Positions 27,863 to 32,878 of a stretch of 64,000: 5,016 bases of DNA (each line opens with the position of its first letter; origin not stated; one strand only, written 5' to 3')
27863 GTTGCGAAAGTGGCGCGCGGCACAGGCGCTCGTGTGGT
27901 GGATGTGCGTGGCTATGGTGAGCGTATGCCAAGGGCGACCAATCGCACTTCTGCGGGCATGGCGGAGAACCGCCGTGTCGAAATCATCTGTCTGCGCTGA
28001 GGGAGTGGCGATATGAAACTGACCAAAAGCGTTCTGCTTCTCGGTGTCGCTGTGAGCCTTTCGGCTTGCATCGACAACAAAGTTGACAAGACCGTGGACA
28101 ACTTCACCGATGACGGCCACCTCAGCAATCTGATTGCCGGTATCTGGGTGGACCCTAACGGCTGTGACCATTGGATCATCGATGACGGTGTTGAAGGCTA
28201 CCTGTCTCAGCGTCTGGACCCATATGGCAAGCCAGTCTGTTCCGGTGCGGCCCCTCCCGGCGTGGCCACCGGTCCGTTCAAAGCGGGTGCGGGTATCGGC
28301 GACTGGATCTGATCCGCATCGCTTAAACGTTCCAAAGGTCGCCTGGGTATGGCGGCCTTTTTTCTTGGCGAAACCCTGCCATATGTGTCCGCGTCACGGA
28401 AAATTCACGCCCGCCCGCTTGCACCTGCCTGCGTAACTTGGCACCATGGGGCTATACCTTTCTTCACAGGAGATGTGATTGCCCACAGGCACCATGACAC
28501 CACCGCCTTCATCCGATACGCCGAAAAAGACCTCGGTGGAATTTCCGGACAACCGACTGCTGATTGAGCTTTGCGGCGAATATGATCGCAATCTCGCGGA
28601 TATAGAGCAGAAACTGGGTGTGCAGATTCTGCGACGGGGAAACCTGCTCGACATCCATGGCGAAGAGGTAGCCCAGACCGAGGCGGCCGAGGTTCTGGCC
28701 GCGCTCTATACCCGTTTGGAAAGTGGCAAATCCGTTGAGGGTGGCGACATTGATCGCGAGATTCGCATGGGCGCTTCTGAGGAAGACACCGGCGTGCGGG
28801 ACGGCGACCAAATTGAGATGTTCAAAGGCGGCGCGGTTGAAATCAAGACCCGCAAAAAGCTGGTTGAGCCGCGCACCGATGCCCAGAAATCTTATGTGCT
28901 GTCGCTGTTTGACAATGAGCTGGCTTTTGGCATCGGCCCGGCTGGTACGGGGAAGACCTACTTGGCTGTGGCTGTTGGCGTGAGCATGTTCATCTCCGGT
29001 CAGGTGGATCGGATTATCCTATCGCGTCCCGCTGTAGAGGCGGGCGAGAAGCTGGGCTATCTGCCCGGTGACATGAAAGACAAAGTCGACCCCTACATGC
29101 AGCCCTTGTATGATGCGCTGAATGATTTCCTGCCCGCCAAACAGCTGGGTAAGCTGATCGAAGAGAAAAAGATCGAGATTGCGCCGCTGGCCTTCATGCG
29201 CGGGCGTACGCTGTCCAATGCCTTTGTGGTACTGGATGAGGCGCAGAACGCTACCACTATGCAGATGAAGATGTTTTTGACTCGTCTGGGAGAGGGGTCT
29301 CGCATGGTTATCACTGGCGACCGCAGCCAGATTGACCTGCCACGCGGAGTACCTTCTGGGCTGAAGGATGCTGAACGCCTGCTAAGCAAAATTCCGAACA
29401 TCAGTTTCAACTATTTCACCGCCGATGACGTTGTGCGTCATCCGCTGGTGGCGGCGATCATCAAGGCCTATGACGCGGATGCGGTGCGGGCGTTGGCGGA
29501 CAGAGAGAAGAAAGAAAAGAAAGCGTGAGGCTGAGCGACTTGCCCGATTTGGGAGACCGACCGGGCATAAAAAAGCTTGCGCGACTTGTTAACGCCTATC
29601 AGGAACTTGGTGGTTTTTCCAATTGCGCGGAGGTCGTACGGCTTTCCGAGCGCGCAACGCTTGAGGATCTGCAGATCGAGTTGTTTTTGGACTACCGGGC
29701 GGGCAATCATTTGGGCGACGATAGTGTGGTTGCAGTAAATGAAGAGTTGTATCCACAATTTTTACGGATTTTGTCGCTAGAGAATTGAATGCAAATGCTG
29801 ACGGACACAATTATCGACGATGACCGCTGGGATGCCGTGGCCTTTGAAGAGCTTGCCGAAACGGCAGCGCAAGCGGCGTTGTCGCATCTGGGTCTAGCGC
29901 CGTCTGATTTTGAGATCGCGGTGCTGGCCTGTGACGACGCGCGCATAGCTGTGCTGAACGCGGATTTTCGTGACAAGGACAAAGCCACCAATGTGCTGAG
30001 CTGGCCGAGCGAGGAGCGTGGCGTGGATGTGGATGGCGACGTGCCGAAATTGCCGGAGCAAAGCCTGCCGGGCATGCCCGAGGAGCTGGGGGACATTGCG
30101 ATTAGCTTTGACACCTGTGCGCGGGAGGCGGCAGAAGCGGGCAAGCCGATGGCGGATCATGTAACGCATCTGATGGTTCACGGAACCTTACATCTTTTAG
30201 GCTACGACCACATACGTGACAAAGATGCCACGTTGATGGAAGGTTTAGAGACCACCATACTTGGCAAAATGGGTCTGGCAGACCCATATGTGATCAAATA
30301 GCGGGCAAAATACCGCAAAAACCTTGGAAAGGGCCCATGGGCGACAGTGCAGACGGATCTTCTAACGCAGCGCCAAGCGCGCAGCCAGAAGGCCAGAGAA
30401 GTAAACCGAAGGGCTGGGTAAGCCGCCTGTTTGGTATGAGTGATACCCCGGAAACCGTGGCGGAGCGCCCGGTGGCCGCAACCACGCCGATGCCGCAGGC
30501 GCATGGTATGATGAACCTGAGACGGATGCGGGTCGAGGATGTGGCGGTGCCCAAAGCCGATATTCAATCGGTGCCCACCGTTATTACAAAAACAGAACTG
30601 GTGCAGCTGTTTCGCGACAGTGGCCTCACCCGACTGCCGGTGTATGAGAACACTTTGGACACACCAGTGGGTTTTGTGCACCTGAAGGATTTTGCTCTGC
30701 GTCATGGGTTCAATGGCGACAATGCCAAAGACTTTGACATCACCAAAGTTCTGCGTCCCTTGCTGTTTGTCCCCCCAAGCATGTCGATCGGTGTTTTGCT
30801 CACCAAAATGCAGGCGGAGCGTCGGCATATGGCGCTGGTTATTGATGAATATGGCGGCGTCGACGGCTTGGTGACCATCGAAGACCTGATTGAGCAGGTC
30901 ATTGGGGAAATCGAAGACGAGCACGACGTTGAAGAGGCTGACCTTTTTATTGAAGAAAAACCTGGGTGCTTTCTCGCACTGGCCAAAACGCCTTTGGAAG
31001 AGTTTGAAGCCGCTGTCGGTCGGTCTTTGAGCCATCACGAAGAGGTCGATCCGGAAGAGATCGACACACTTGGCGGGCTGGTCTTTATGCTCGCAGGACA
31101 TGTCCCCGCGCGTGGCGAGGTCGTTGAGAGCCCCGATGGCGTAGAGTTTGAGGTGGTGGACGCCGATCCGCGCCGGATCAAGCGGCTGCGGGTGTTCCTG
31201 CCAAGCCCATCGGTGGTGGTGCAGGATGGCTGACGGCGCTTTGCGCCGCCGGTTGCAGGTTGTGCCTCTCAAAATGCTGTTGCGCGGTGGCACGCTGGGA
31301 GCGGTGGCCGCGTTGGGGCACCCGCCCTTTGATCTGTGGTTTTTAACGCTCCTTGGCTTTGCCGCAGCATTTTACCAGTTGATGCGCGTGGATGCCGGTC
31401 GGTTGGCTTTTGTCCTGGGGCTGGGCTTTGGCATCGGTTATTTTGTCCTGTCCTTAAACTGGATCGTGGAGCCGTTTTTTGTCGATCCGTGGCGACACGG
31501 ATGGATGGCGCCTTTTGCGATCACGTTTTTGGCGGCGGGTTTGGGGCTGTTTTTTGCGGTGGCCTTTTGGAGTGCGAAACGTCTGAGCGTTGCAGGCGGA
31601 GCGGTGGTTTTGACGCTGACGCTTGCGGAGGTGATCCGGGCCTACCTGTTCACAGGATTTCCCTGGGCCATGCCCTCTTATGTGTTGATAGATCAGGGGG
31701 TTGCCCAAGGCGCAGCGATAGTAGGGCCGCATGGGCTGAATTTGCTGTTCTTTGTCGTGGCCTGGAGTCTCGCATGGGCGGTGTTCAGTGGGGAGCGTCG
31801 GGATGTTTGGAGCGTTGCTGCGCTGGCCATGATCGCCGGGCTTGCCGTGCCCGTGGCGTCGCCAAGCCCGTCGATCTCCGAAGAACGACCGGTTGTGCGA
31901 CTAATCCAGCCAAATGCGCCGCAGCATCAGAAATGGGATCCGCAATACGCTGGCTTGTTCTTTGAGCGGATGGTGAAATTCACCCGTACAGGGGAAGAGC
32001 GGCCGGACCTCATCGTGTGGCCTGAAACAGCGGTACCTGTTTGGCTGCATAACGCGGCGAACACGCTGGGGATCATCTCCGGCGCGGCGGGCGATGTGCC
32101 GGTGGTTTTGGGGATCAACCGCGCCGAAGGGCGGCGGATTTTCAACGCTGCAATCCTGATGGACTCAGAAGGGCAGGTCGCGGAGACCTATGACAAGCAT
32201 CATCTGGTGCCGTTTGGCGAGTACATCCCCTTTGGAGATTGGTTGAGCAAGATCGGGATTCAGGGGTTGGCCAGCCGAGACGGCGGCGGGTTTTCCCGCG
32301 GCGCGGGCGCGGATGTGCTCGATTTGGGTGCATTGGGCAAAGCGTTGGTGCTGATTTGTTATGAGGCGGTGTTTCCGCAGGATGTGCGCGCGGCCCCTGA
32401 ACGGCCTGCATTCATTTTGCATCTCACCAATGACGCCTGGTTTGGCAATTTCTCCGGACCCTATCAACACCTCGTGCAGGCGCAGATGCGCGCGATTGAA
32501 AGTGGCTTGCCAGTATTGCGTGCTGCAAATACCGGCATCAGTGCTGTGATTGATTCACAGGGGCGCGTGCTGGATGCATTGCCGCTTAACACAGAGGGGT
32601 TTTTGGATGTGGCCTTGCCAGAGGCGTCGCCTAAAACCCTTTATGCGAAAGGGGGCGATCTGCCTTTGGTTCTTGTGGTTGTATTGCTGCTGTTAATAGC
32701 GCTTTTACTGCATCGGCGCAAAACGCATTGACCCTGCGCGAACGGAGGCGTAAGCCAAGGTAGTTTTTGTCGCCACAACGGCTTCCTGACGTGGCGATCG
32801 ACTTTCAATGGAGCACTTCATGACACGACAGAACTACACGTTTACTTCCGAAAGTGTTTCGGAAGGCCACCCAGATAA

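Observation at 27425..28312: Two-gene envelope system: an OmpA-domain protein and a lipoprotein share a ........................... module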

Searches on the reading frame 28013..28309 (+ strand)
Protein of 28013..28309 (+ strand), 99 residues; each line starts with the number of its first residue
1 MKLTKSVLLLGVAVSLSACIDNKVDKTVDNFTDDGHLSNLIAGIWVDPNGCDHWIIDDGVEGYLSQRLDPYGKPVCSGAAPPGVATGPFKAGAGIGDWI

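Call 3: search_protein_families(library=pfam, proteins=[window:28013-28309:+], max_evalue=1)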
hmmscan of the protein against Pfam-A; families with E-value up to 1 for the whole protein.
window:28013-28309:+ (99 aa): 0 families

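Call 4: search_protein_families(library=ncbifam, proteins=[window:28013-28309:+], max_evalue=1)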
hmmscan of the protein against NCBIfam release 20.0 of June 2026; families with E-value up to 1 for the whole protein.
window:28013-28309:+ (99 aa): 3 families
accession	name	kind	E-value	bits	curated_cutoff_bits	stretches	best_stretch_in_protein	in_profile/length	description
NF041251.2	omp10_alpha_prot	equivalog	1.9e-05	24.4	100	1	1-50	1-50/124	outer membrane lipoprotein Omp10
NF033894.1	Eex_IncN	subfamily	0.021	14.7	33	1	6-35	6-32/65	EexN family lipoprotein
NF045606.1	lipo_J517_1871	equivalog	0.11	12.4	60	1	5-48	2-45/133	J517_1871 family lipoprotein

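Call 6: find_homologous_proteins(query=window:28013-28309:+)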
Query window:28013-28309:+ (99 aa): 2042 proteins with E <= 0.001 among 2049 candidates; the best 120 are listed.
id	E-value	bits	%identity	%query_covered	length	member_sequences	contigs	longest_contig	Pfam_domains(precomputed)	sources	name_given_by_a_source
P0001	1.3e-60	220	97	100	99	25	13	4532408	-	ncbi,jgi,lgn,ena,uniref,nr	ncbi:hypothetical protein [Shimia sp.]|jgi:hypothetical protein|uniref:hypothetical protein n=1 Tax=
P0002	3.5e-50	186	84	100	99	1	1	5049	-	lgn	-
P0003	1.3e-49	185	83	88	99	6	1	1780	-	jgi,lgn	jgi:hypothetical protein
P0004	3.6e-49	183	82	100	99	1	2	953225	-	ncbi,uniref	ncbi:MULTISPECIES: hypothetical protein [unclassified Shimia]|uniref:hypothetical protein n=1 Tax=un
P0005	1.2e-47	178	80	100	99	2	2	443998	-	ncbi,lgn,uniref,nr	ncbi:hypothetical protein J7382_10600 [Shimia sp. R11_0]|uniref:hypothetical protein n=1 Tax=Shimia 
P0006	1.6e-47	178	83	100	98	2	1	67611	-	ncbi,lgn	-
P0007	3.8e-45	170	77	100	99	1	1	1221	-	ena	-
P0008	9.8e-45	169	75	100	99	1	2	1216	-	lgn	-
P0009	1.2e-44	169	79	100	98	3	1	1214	-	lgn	-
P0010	1.7e-44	168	79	100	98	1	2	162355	-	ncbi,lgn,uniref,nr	ncbi:hypothetical protein shim_36660 [Shimia sp. SK013]|uniref:hypothetical protein n=1 Tax=Shimia s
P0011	2.4e-44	168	74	100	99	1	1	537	-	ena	-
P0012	5.2e-44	167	74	100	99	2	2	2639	-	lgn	-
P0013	8.4e-44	166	75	100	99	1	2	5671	-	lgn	-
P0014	9.9e-44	166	75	100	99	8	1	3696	-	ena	-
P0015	9.9e-44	166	74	100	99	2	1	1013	-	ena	-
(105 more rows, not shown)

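Call 8: search_solved_structures(query=window:28013-28309:+, max_evalue=10)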
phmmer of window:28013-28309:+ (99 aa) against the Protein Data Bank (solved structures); distinct sequences matched with E-value up to 10: 0.

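Call 23: find_related_loci(query=A1, collection=genome_contigs, flank=4000)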
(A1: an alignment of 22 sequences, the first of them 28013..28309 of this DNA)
Query A1 (99 aa) in genome_contigs; peptide patterns used: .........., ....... (x = any residue, [..] = any of these).
600 stretches matched a pattern (row limit reached: there are more); 559 encode a relative of the query (tblastn E <= 1e-3); the best 80 are kept; 80 distinct loci.
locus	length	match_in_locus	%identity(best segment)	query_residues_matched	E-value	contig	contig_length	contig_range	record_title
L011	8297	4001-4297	97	1-99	2e-61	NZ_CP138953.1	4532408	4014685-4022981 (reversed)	Shimia sp. MIT910701 chromosome, complete genome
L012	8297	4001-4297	97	1-99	2e-61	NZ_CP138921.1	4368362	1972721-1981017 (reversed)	Shimia sp. MIT1388 chromosome, complete genome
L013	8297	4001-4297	95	1-99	6e-61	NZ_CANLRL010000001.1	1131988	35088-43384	Uncultured Shimia sp. isolate N1E20-Z.fasta NODE_1, whole genome shotgun sequence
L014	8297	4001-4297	95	1-99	7e-61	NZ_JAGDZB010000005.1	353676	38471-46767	MAG: Shimia sp. isolate FR12alp7 FR12DL_contig_78, whole genome shotgun sequence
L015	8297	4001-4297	79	1-99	7e-51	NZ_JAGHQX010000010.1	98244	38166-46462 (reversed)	Shimia sp. R10_1 NODE_10_length_98244_cov_27.049859, whole genome shotgun sequence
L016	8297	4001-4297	80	1-99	8e-50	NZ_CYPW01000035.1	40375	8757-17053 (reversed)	Shimia marina strain CECT 7688, whole genome shotgun sequence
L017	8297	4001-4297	76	1-99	3e-48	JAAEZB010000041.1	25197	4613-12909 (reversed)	MAG: Rhodobacteraceae bacterium isolate P03SST1bin.14 NODE_590_length_25197_cov_10.3796, whole genome shotgun sequence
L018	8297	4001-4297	78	1-99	6e-48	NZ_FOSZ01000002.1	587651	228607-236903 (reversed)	Shimia haliotis strain DSM 28453, whole genome shotgun sequence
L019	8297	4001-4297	75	1-99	2e-47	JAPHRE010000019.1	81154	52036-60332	MAG: Pseudopelagicola sp. isolate N1D-Bin_9 c_000000420028, whole genome shotgun sequence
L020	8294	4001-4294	80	1-99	2e-47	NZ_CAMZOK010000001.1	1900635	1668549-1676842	Shimia sp. Alg240-R146 NODE_1_length_1900635_cov_119.453, whole genome shotgun sequence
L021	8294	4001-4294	76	1-99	4e-46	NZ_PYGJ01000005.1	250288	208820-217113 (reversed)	Shimia abyssi strain DSM 100673 Ga0181044_105, whole genome shotgun sequence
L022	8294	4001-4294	74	1-99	3e-45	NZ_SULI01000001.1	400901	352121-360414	Shimia litoralis strain CL-ES2 scaffold1, whole genome shotgun sequence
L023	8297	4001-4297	70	1-99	1e-44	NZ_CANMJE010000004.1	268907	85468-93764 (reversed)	Uncultured Shimia sp. isolate 4-924.fasta NODE_4, whole genome shotgun sequence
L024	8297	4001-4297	73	1-99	1e-44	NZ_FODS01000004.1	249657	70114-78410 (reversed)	Salinihabitans flavidus strain DSM 27842, whole genome shotgun sequence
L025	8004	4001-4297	76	1-99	2e-44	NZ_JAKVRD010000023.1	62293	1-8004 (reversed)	Shimia aestuarii strain AMM-P-2 contig00023, whole genome shotgun sequence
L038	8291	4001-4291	66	1-97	9e-41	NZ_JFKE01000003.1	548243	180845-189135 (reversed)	Actibacterium mucosum KCTC 23349 contig3, whole genome shotgun sequence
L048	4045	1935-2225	67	1-97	1e-39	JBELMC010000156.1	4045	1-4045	MAG: Dinoroseobacter sp. isolate REMEI172_ass_metaspades_bin.18 NODE_17133_length_4045_cov_7.903759, whole genome shotgu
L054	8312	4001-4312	68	1-99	6e-40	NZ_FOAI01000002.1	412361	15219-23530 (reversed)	Roseivivax marinus strain DSM 27511, whole genome shotgun sequence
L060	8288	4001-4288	69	1-97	7e-39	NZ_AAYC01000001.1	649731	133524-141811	Roseobacter sp. SK209-2-6 1101232001815, whole genome shotgun sequence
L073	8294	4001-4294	67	1-99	3e-38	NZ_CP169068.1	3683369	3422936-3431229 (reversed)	Phaeobacter sp. A36a-5a chromosome, complete genome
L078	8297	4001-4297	65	1-99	8e-38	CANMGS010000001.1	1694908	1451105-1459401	uncultured Amylibacter sp. isolate 3-365.fasta genome assembly, contig: NODE_1, whole genome shotgun sequence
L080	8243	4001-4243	73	19-99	1e-37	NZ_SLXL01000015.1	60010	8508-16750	Rhodovulum adriaticum strain DSM 2781 Ga0310493_115, whole genome shotgun sequence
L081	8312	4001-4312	63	1-97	1e-37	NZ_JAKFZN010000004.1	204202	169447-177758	Nereida sp. MMG025 assembly_contig_4, whole genome shotgun sequence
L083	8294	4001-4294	67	1-99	1e-37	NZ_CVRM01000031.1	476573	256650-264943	Phaeobacter italicus strain CECT 7645, whole genome shotgun sequence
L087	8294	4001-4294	66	1-99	2e-37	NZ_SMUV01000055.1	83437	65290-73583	Antarcticimicrobium luteum strain 318-1 NODE_13_length_83349_cov_101.905640, whole genome shotgun sequence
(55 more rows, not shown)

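Call 74: list_cluster_members(proteins=[L073:4001-4294:+, L083:4001-4294:+, L060:4001-4294:+, L048:1935-2231:+, L080:3947-4243:+, L038:4001-4297:+, L054:4001-4312:+, L087:4001-4294:+, L081:4001-4318:+, L078:4001-4297:+])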
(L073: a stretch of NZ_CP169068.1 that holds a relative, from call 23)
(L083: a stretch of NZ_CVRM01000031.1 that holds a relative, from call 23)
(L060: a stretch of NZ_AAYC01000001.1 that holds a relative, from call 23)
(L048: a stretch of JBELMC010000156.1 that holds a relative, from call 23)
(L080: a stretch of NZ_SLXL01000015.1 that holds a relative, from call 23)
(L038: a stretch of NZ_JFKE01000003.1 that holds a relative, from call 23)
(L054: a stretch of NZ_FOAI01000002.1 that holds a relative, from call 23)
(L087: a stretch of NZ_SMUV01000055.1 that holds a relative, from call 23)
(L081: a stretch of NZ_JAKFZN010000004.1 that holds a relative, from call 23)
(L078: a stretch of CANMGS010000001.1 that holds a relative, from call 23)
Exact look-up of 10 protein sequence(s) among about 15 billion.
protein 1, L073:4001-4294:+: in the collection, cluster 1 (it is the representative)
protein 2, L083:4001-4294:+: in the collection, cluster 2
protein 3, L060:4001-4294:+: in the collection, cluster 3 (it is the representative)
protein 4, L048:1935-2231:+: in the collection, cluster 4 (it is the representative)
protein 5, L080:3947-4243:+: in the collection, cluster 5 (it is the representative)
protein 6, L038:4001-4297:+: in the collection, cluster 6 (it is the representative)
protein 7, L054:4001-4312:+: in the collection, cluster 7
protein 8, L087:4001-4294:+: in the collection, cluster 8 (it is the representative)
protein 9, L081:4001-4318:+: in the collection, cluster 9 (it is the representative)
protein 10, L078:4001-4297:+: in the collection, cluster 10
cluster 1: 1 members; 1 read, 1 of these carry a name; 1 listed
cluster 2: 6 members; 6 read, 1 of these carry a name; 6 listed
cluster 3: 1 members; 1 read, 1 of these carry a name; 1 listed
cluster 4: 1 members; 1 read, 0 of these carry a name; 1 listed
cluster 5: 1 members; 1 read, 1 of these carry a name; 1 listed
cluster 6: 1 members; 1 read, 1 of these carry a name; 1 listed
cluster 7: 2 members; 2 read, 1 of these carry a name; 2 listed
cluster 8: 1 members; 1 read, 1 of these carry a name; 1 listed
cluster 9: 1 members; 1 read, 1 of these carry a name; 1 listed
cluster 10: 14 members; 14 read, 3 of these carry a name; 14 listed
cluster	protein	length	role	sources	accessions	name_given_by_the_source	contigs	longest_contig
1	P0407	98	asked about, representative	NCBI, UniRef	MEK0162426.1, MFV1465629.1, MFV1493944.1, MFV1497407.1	hypothetical protein VWZ88_08500 [Phaeobacter sp. JH20_36] | hypothetical protein n=1 Tax=Phaeobacter TaxID=302485 RepID=UPI0030C97D37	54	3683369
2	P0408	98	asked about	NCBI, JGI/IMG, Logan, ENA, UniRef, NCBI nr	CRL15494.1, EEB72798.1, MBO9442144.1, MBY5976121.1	hypothetical protein [Phaeobacter italicus] | hypothetical protein | hypothetical protein n=1 Tax=Phaeobacter italicus TaxID=481446 RepID=UPI00018703B6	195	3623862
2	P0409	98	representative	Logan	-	-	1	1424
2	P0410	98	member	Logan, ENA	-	-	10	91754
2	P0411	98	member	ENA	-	-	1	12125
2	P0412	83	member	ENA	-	-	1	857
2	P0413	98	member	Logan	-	-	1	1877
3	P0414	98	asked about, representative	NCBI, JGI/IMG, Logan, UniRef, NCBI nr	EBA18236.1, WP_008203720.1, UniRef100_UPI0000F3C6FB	lipoprotein, putative [Roseobacter sp. SK209-2-6] | hypothetical protein n=1 Tax=Roseobacter sp. SK209-2-6 TaxID=388739 RepID=UPI0000F3C6FB | hypothetical protein [Roseobacter sp. SK209-2-6]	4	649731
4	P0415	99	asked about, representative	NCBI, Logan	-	-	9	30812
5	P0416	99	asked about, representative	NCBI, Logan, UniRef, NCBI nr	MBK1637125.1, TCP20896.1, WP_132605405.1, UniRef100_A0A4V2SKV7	hypothetical protein [Rhodovulum adriaticum] | Lipoprotein n=1 Tax=Rhodovulum adriaticum TaxID=35804 RepID=A0A4V2SKV7_RHOAD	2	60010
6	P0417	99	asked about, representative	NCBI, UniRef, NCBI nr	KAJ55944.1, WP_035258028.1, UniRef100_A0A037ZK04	lipoprotein [Actibacterium mucosum KCTC 23349] | Lipoprotein n=1 Tax=Actibacterium mucosum KCTC 23349 TaxID=1454373 RepID=A0A037ZK04_9RHOB | hypothetical protein [Actibacterium mucosum]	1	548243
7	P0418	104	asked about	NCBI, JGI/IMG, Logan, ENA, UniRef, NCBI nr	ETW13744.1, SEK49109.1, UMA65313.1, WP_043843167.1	hypothetical protein ATO8_06926 [Roseivivax marinus] | hypothetical protein | Lipoprotein n=1 Tax=Roseivivax marinus TaxID=1379903 RepID=W4HLX1_9RHOB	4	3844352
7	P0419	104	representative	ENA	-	-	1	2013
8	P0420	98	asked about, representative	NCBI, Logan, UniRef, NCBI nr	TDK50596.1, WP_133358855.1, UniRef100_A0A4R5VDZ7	hypothetical protein [Antarcticimicrobium luteum] | Lipoprotein n=1 Tax=Antarcticimicrobium luteum TaxID=2547397 RepID=A0A4R5VDZ7_9RHOB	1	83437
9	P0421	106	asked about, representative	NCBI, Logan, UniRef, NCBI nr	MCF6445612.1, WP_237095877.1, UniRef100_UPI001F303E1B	hypothetical protein [Nereida sp. MMG025] | hypothetical protein n=1 Tax=Nereida sp. MMG025 TaxID=2909981 RepID=UPI001F303E1B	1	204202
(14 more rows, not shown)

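Call 90: search_protein_families(library=phrogs, proteins=[window:28013-28309:+], max_evalue=0.1)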
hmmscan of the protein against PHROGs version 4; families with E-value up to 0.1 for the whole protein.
window:28013-28309:+ (99 aa): 1 family
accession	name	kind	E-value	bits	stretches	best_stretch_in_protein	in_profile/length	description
phrog_11767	-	unknown function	5.7e-05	24.3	1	5-77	3-85/89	-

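Call 92: search_dna_similar(query=window:28013-28309:+, collection=phages, mode=protein, max_evalue=0.01, max_rows=25)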
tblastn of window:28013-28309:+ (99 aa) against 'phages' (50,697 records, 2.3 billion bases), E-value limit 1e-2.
No match.

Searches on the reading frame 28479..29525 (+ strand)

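Call 102: search_protein_families(library=pfam, proteins=[window:28479-29525:+], max_evalue=0.001)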
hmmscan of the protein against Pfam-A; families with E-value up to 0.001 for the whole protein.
window:28479-29525:+ (349 aa): 3 families
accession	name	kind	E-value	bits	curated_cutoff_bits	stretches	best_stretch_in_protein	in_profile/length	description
PF02562.22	PhoH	-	1.1e-90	303.1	27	1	129-332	2-205/205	PhoH-like protein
PF13604.12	AAA_30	-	1.5e-07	31.8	27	1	134-285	4-128/191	AAA domain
PF13245.12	AAA_19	-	2e-07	31.7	25.1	1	140-285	5-129/134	AAA domain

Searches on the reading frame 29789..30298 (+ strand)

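Call 102: search_protein_families(library=pfam, proteins=[window:29789-30298:+], max_evalue=0.001)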
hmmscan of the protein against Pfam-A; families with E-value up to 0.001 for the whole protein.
window:29789-30298:+ (170 aa): 1 family
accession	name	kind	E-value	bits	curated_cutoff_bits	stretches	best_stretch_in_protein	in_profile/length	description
PF02130.23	YbeY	-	2.7e-34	118.2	25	1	18-160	6-128/129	Endoribonuclease YbeY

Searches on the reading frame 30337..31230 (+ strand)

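Call 102: search_protein_families(library=pfam, proteins=[window:30337-31230:+], max_evalue=0.001)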
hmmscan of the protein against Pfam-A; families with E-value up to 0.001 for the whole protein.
window:30337-31230:+ (298 aa): 2 families
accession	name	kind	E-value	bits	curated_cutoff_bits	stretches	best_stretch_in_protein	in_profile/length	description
PF03471.22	CorC_HlyC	-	1.1e-15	57.8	27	1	207-288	3-79/81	Transporter associated domain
PF00571.33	CBS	-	1.7e-13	51.1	24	1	139-188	6-55/57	CBS domain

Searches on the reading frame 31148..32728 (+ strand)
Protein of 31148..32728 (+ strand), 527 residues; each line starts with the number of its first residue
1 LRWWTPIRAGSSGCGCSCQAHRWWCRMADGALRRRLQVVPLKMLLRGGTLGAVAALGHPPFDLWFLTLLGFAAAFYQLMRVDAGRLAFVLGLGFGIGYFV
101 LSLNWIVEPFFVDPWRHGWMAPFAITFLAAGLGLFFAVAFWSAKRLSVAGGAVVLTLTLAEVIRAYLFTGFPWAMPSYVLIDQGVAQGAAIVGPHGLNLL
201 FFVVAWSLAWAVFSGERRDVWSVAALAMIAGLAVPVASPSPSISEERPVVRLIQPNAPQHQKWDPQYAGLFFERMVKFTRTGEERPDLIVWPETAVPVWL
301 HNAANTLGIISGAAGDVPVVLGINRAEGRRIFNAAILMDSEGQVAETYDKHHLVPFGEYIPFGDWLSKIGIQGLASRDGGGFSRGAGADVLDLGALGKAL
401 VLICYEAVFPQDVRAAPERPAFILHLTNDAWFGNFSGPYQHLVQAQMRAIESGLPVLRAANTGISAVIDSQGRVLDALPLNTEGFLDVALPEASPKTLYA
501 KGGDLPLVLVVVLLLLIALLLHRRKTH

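Call 103: search_protein_families(library=pfam, proteins=[window:31148-32728:+], max_evalue=0.001)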
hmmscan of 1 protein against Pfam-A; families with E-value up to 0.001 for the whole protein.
window:31148-32728:+ (527 aa): 2 families
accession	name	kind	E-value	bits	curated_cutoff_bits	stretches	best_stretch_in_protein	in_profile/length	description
PF00795.27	CN_hydrolase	-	1.6e-31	110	23.2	1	282-491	29-247/256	Carbon-nitrogen hydrolase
PF20154.4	LNT_N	-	5.6e-23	82.3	27.1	1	51-205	2-157/159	Apolipoprotein N-acyltransferase N-terminal domain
